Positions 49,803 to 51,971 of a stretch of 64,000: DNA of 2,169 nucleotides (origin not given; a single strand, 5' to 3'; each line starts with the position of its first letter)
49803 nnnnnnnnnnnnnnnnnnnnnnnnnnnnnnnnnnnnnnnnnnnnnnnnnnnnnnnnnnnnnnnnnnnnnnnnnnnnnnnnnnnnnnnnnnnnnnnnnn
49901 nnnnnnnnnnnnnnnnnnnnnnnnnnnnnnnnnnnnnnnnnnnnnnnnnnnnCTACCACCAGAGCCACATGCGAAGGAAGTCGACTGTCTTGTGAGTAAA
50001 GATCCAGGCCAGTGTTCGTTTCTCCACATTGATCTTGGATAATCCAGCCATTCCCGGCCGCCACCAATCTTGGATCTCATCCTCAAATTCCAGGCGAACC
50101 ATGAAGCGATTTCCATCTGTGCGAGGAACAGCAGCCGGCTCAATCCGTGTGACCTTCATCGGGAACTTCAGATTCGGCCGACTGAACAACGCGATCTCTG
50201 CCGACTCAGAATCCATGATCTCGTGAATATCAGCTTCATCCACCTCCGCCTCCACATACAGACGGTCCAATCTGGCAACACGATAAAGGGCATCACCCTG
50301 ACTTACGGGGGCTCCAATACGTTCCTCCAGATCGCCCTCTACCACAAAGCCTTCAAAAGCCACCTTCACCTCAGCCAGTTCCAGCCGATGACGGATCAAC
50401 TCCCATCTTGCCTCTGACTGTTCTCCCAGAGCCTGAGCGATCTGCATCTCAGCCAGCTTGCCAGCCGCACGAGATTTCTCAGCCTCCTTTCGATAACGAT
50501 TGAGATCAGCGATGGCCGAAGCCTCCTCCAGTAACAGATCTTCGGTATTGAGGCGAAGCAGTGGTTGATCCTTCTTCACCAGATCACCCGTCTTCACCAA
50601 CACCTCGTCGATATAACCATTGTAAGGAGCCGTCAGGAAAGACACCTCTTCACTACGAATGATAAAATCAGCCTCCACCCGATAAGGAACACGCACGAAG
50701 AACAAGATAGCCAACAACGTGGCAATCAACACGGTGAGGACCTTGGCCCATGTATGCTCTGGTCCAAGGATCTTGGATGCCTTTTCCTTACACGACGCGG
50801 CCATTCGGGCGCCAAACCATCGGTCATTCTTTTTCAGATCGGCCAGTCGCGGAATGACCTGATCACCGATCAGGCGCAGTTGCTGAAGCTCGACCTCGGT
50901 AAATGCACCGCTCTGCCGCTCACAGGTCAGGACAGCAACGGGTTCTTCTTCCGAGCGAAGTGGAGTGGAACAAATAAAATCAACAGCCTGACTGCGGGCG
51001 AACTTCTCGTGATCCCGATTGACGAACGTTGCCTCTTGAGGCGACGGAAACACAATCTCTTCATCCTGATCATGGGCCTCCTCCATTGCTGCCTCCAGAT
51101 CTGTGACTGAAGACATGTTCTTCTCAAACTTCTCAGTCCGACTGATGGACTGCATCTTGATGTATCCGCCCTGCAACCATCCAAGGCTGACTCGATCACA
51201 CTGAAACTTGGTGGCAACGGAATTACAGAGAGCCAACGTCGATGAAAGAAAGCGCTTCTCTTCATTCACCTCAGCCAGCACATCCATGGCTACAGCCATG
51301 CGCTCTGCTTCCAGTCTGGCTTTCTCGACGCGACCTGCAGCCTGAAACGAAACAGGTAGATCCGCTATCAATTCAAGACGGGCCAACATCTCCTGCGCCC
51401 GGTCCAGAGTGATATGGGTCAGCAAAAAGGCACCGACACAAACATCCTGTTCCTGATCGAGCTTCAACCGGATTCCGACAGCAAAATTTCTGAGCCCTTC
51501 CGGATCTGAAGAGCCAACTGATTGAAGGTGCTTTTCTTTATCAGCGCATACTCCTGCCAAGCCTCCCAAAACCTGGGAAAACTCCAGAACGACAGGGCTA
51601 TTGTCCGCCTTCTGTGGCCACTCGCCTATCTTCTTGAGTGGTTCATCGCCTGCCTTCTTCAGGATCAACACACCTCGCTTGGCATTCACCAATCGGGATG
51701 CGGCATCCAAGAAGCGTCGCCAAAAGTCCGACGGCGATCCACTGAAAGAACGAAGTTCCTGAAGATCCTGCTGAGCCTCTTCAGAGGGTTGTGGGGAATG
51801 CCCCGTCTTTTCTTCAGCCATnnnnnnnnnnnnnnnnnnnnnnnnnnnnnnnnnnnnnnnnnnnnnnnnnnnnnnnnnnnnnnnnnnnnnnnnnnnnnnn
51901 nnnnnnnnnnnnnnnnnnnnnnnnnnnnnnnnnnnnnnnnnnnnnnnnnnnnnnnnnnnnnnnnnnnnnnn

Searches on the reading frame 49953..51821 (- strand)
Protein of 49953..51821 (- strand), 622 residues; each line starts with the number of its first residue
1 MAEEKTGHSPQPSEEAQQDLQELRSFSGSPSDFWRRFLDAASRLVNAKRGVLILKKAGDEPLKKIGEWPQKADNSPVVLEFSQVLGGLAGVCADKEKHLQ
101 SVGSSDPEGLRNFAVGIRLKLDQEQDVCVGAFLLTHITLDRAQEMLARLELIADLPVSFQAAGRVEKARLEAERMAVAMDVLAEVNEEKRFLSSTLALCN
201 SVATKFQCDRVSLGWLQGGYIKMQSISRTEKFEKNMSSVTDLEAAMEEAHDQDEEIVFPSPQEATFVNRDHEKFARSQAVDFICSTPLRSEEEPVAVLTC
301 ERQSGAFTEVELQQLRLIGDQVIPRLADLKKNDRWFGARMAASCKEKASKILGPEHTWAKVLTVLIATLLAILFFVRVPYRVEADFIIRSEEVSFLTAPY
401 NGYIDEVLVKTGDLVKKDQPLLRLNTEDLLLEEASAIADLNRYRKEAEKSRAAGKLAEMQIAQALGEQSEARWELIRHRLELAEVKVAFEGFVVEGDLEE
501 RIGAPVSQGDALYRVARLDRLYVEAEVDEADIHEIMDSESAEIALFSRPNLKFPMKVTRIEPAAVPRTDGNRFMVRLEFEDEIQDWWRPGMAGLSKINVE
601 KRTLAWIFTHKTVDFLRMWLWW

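Call 57: search_protein_families(library=pfam, proteins=[window:49953-51821:-], max_evalue=0.001)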
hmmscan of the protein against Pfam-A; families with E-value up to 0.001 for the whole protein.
window:49953-51821:- (622 aa): 6 families
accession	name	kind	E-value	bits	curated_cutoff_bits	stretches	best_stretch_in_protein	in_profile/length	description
PF16576.10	HlyD_D23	-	6.7e-19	68.5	30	1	391-591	17-212/214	Barrel-sandwich domain of CusB or HlyD membrane-fusion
PF13437.12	HlyD_3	-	2.5e-14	54.4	22.2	1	485-590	2-106/106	HlyD family secretion protein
PF01590.32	GAF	-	3.8e-08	34.4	22.4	1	199-322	10-129/133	GAF domain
PF13533.13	Biotin_lipoyl_2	-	5.6e-06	26.5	29.8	0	396-425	3-32/32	Biotin-lipoyl like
PF13185.12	GAF_2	-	1.7e-05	25.5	28.6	1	246-322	57-131/136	GAF domain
PF13492.12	GAF_3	-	8.1e-05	23.5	27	0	198-322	9-123/129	GAF domain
